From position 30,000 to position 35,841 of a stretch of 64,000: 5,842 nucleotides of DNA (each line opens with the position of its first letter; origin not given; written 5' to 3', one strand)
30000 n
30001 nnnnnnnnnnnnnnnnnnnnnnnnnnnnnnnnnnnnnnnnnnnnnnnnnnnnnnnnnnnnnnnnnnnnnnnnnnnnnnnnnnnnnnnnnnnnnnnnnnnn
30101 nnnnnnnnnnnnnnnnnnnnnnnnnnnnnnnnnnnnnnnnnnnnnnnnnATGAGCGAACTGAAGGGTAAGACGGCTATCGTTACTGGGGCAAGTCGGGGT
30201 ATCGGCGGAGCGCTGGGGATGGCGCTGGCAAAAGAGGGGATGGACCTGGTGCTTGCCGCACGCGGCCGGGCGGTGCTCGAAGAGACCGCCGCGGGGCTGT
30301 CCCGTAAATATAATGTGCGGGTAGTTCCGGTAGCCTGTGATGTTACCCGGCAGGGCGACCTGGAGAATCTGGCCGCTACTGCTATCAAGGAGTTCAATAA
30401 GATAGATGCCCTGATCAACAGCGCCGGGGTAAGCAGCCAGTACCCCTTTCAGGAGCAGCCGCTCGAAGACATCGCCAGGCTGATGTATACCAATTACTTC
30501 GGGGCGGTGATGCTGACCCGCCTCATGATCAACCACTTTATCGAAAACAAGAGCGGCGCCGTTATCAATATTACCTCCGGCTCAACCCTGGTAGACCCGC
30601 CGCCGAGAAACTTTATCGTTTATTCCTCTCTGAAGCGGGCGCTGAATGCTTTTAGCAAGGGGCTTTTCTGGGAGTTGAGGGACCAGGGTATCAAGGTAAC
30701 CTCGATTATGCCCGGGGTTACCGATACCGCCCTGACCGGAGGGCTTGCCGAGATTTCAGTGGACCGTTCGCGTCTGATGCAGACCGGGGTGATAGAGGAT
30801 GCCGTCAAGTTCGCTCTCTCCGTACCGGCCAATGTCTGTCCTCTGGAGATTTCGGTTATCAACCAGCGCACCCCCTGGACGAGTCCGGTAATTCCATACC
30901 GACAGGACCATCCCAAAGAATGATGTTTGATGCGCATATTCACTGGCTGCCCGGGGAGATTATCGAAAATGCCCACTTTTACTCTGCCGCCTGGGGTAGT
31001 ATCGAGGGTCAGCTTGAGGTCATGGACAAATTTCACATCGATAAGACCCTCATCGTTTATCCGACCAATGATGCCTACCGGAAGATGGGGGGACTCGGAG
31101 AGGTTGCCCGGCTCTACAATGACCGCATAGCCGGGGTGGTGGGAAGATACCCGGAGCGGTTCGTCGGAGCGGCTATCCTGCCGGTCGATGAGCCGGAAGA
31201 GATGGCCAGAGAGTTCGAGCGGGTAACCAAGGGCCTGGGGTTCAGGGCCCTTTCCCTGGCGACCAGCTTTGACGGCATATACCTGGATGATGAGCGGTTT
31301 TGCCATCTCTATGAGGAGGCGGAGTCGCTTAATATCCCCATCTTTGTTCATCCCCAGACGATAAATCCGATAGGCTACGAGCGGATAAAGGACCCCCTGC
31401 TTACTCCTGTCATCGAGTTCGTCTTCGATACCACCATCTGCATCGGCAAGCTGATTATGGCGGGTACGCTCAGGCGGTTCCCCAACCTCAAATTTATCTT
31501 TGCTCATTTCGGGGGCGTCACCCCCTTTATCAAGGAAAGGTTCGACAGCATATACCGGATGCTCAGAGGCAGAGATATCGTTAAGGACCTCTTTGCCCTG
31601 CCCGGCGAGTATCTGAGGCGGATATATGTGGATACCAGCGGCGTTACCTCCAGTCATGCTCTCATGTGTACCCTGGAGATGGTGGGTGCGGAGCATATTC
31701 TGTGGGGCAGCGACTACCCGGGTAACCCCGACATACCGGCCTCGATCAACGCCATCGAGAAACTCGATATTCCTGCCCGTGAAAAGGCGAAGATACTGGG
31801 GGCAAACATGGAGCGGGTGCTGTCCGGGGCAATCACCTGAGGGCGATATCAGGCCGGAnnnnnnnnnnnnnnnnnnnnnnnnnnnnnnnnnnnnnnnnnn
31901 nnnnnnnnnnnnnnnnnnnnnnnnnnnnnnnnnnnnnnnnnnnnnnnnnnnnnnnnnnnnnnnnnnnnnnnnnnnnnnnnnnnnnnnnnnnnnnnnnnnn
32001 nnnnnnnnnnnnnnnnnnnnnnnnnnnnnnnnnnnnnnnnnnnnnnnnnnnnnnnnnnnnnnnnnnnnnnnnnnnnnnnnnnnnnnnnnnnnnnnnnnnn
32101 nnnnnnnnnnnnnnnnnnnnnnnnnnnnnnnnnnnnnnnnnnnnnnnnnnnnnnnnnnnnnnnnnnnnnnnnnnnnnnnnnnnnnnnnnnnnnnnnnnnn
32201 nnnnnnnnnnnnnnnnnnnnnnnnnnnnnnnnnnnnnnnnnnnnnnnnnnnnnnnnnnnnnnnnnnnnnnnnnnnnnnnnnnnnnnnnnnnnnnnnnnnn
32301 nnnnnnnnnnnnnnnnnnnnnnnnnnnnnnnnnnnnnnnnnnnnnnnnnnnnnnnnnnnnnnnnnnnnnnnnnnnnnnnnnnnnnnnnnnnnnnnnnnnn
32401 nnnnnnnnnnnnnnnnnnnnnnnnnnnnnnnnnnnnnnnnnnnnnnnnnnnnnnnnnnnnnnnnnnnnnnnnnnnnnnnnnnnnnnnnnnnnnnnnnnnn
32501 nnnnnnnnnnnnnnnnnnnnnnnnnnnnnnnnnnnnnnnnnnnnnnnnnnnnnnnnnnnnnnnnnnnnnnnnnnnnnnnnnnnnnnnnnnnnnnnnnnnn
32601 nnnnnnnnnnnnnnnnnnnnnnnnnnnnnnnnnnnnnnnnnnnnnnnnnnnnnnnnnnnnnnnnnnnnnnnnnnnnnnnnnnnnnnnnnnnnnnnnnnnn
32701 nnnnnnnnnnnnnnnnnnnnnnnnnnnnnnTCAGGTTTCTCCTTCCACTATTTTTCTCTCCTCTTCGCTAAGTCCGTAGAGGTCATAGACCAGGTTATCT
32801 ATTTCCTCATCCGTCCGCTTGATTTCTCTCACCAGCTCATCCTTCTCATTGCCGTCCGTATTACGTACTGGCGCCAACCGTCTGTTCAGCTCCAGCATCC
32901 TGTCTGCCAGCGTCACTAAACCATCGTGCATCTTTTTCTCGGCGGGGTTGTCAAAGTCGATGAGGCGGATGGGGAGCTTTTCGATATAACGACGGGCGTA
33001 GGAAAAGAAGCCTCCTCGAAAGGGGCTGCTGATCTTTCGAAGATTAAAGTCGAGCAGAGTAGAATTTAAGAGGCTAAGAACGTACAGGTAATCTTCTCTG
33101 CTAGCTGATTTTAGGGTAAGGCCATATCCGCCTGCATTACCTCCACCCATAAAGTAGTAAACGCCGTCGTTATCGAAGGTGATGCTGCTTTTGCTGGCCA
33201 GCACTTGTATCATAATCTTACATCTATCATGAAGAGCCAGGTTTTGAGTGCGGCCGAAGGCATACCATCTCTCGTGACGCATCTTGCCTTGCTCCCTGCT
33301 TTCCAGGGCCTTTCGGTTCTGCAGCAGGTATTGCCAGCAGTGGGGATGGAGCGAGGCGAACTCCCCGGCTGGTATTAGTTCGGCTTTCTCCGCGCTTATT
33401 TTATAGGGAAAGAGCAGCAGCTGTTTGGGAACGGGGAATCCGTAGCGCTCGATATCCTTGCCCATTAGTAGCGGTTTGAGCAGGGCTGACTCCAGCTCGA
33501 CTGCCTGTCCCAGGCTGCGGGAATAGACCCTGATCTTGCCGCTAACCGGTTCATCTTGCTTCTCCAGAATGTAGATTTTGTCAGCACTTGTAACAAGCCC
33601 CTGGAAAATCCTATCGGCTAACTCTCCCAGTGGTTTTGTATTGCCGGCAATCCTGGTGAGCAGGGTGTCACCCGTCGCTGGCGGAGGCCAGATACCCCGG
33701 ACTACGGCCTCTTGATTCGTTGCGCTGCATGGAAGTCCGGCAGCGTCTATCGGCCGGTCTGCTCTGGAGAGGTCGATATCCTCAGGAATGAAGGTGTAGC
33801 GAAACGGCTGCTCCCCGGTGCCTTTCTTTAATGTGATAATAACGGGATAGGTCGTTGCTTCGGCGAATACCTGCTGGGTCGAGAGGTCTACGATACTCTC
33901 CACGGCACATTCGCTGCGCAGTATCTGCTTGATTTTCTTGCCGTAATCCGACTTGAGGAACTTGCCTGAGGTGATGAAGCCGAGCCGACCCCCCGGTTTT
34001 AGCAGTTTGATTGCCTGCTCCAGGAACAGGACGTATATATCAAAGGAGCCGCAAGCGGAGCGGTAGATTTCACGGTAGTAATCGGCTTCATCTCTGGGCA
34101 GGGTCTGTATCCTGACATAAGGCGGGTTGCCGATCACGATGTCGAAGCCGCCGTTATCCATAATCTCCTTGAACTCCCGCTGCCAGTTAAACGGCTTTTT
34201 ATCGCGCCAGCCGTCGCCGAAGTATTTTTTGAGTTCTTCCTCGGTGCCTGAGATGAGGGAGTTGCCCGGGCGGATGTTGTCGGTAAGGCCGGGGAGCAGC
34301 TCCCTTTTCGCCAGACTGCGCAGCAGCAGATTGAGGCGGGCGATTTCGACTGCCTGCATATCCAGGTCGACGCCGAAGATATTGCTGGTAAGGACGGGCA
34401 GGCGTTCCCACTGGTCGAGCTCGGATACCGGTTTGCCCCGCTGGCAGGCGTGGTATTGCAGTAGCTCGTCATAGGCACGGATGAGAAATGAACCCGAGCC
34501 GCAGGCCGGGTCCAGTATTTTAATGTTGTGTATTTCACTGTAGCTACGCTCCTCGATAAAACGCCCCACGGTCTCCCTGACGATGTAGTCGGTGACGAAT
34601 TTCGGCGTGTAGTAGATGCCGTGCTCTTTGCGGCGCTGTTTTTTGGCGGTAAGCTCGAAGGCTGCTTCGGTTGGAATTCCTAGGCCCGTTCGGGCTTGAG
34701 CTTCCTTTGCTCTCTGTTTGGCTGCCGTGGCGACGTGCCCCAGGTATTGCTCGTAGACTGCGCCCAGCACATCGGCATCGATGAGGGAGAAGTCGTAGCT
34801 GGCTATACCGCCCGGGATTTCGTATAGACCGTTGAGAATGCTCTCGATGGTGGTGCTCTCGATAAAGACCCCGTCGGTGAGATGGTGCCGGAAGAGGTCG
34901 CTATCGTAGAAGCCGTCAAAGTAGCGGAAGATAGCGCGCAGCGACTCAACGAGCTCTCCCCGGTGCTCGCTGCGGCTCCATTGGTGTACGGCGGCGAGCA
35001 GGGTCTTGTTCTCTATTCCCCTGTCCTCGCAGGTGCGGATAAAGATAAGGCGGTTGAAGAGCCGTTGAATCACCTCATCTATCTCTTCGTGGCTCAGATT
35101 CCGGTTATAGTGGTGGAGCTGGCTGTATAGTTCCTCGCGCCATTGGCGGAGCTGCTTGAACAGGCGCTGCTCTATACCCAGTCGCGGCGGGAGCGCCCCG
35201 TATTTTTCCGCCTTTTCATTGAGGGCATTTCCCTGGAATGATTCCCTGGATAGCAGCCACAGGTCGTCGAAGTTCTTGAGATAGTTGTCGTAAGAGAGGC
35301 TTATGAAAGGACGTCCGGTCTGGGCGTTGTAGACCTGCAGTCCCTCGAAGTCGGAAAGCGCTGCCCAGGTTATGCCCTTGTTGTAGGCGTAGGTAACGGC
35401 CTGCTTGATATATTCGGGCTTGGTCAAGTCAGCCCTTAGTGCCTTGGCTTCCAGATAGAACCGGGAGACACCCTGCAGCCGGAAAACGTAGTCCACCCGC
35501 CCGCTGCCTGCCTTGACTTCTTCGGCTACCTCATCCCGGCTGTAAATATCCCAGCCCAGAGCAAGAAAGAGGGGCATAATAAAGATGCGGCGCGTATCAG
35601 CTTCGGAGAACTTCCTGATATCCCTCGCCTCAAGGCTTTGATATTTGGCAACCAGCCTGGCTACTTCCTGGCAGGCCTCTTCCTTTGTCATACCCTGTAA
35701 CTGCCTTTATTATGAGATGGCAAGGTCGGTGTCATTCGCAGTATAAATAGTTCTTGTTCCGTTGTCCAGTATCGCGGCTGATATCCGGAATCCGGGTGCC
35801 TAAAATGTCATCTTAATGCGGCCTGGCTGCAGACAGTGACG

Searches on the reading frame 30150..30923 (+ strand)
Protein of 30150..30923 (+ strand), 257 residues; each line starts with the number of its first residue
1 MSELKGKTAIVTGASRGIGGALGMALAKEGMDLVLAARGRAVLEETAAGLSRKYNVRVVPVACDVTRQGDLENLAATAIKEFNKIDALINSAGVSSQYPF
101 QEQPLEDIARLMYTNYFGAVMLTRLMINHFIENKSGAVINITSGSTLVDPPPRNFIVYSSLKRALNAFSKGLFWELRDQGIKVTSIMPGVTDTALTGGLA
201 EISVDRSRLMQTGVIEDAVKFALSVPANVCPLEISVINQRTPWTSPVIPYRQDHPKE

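Call 3: search_protein_families(library=pfam, proteins=[window:30150-30923:+])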
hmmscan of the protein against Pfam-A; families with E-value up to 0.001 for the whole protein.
window:30150-30923:+ (257 aa): 5 families
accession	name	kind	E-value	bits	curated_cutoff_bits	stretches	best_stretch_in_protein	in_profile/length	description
PF00106.31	adh_short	-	1.3e-46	159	26.6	1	7-198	1-189/195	short chain dehydrogenase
PF13561.12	adh_short_C2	-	3.7e-34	118.8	27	1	13-201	1-186/236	Enoyl-(Acyl carrier protein) reductase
PF08659.16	KR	-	3.9e-14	53.4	22.6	1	8-189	2-176/180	KR domain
PF23441.1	SDR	-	1.9e-07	31.2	27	1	6-195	7-198/258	SDR-like rossmann domain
PF01370.27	Epimerase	-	0.00088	19.2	20.9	0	10-124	2-100/240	NAD dependent epimerase/dehydratase family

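Call 4: search_protein_families(library=ncbifam, proteins=[window:30150-30923:+])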
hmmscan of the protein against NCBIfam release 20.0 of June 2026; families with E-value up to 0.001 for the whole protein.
window:30150-30923:+ (257 aa): 229 families (the best 25 are shown)
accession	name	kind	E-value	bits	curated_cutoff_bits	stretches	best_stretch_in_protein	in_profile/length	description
NF004825.0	PRK06181.1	equivalog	1.5e-41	142.5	215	1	1-195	1-192/268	SDR family oxidoreductase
NF005559.1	PRK07231.1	subfamily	5.1e-40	137.5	215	1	4-201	2-196/249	glucose 1-dehydrogenase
NF005806.0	PRK07666.1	equivalog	1.8e-38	132.2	286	1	1-225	2-223/239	3-ketoacyl-ACP reductase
NF005594.0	PRK07326.1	equivalog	1e-36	126.7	271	1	2-240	2-233/237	SDR family oxidoreductase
NF006070.0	PRK08213.1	subfamily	4.2e-36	124.8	279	1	3-201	9-209/259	gluconate 5-dehydrogenase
NF005878.0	PRK07825.1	subfamily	4.7e-35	121.3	287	1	2-203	5-199/278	short chain dehydrogenase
NF005495.0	PRK07109.1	subfamily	1.3e-34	120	264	1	3-195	5-196/334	SDR family oxidoreductase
NF005672.0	PRK07454.1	equivalog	1.6e-34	119.2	234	1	5-228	5-226/241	SDR family oxidoreductase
NF040690.1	mycolate_SDR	equivalog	1.8e-32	112.8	380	1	6-194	8-192/265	mycolate reductase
NF006493.1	PRK08936.1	subfamily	2.4e-32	112.2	420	1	2-195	3-195/261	glucose-1-dehydrogenase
NF005539.0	PRK07201.1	equivalog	2.9e-32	112.2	549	1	3-190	367-554/657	SDR family oxidoreductase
NF004198.0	PRK05653.1-3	equivalog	5.9e-32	111.1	296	1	2-202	3-200/248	3-oxoacyl-ACP reductase FabG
NF005909.0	PRK07890.1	subfamily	9e-32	110.4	258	1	3-189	4-187/260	short chain dehydrogenase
NF004521.0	PRK05866.1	equivalog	4.6e-31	108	368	1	3-187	37-221/294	SDR family oxidoreductase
NF004514.1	PRK05855.1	equivalog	4.9e-31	107.9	455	1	3-196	310-501/578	SDR family oxidoreductase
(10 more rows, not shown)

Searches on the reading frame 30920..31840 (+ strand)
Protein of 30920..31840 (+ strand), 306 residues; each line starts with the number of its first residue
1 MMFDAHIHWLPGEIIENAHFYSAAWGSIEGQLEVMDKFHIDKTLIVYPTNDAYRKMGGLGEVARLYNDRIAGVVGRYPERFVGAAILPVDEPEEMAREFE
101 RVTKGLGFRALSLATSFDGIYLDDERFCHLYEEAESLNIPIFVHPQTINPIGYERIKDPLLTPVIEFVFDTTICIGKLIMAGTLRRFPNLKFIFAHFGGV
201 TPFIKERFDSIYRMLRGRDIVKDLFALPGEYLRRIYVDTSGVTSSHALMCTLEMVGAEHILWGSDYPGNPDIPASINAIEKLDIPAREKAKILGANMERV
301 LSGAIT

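Call 10: search_protein_families(library=pfam, proteins=[window:30920-31840:+])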
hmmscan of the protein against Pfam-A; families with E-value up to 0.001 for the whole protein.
window:30920-31840:+ (306 aa): 1 family
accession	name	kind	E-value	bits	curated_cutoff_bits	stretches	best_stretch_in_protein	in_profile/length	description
PF04909.20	Amidohydro_2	-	7.6e-34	118.2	26.4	1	4-301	2-287/289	Amidohydrolase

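Call 64: search_solved_structures(query=window:30920-31840:+, max_evalue=0.001)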
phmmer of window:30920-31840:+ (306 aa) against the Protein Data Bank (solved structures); distinct sequences matched with E-value up to 0.001: 44.
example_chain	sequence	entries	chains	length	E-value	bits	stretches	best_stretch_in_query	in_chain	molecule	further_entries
4icm_A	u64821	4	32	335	9.8e-31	110.4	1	61-300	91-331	5-carboxyvanillate decarboxylase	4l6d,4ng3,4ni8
3nur_A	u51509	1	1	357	3.6e-28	102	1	61-301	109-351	Amidohydrolase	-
4ign_A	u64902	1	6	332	1.9e-26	96.3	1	61-291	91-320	2-amino-3-carboxymuconate-6-semialdehyde decarboxylase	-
4igm_A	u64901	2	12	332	1.9e-26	96.3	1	61-291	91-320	2-amino-3-carboxymuconate-6-semialdehyde decarboxylase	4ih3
4ofc_A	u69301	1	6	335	1.9e-26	96.3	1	61-291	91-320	2-amino-3-carboxymuconate-6-semialdehyde decarboxylase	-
2wm1_A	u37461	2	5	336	1.9e-26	96.3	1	61-291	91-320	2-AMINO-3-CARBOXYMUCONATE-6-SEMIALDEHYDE DECARBOXYLASE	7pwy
4inf_A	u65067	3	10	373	3.2e-25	92.3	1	32-299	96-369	METAL-DEPENDENT HYDROLASE | 5-Carboxyvanillate Decarboxylase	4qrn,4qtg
4qs5_A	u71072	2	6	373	1.6e-24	90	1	32-299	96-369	Ligw2 Decarboxylase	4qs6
3s4t_A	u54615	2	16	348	1.6e-21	80.1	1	33-297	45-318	Amidohydrolase 2 | Gamma-resorcylate decarboxylase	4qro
2dvt_A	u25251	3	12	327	5.2e-18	68.6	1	32-296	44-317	Thermophilic reversible gamma-resorcylate decarboxylase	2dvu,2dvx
8yt2_A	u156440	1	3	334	2e-17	66.7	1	31-268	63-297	2-amino-3-carboxymuconate 6-semialdehyde decarboxylase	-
4ifk_B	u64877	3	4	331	3.6e-17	65.8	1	21-268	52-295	2-amino-3-carboxymuconate 6-semialdehyde decarboxylase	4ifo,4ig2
2hbv_A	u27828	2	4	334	5.1e-17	65.3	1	31-268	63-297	2-amino-3-carboxymuconate 6-semialdehyde decarboxylase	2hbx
6mgs_A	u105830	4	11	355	6.1e-17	65.1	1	31-268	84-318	2-amino-3-carboxymuconate 6-semialdehyde decarboxylase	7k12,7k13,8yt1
6mgt_A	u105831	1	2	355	8.2e-17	64.6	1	31-268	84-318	2-amino-3-carboxymuconate 6-semialdehyde decarboxylase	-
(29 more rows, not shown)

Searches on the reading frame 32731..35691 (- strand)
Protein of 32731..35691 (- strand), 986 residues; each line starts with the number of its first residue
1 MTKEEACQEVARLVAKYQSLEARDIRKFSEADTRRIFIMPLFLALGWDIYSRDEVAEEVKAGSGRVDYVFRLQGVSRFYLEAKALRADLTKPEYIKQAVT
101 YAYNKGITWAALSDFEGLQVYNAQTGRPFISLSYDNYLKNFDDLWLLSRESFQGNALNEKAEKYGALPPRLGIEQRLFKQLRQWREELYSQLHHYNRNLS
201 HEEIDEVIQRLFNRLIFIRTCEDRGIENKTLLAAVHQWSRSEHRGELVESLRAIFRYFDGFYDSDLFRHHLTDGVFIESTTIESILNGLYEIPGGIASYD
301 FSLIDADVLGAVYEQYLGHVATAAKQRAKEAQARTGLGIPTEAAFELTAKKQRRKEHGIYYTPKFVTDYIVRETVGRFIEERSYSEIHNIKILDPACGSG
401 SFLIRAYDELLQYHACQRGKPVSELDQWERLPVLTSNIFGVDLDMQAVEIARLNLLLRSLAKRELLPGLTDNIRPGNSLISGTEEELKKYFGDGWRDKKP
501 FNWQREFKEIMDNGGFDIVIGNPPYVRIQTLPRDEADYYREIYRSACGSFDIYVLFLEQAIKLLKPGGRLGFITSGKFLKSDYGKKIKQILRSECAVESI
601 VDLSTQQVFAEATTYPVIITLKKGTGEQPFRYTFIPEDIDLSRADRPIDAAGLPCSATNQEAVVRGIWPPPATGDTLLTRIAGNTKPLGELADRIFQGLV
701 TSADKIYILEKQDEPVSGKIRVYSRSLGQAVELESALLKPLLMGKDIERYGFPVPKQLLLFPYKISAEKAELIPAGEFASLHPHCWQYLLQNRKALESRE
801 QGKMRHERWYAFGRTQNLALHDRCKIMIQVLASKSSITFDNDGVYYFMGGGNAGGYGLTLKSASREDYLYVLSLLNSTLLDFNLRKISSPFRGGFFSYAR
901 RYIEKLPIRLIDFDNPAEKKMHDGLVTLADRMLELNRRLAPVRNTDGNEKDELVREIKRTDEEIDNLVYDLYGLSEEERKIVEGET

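Call 10: search_protein_families(library=pfam, proteins=[window:32731-35691:-])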
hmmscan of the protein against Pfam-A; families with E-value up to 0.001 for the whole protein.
window:32731-35691:- (986 aa): 6 families
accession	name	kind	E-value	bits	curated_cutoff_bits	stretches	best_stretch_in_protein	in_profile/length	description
PF07669.17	Eco57I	-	2.6e-43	148.5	25.3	1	437-609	2-171/171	Eco57I restriction-modification methylase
PF02384.22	N6_Mtase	-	4.7e-24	85.7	20.4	1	351-627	19-236/311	N-6 DNA Methylase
PF20473.4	MmeI_Mtase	-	3.5e-12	46.5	27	1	385-561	16-184/259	MmeI, DNA-methyltransferase domain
PF12950.13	TaqI_C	-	1.3e-08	35.5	26.5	1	739-908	1-118/118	TaqI-like C-terminal specificity domain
PF01170.24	UPF0020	-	1.5e-08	35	22.3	1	391-455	31-96/197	RMKL-like, methyltransferase domain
PF04313.20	HSDR_N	-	7.6e-06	26.4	25.1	0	27-61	1-35/198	Type I restriction enzyme R protein N terminus (HSDR_N)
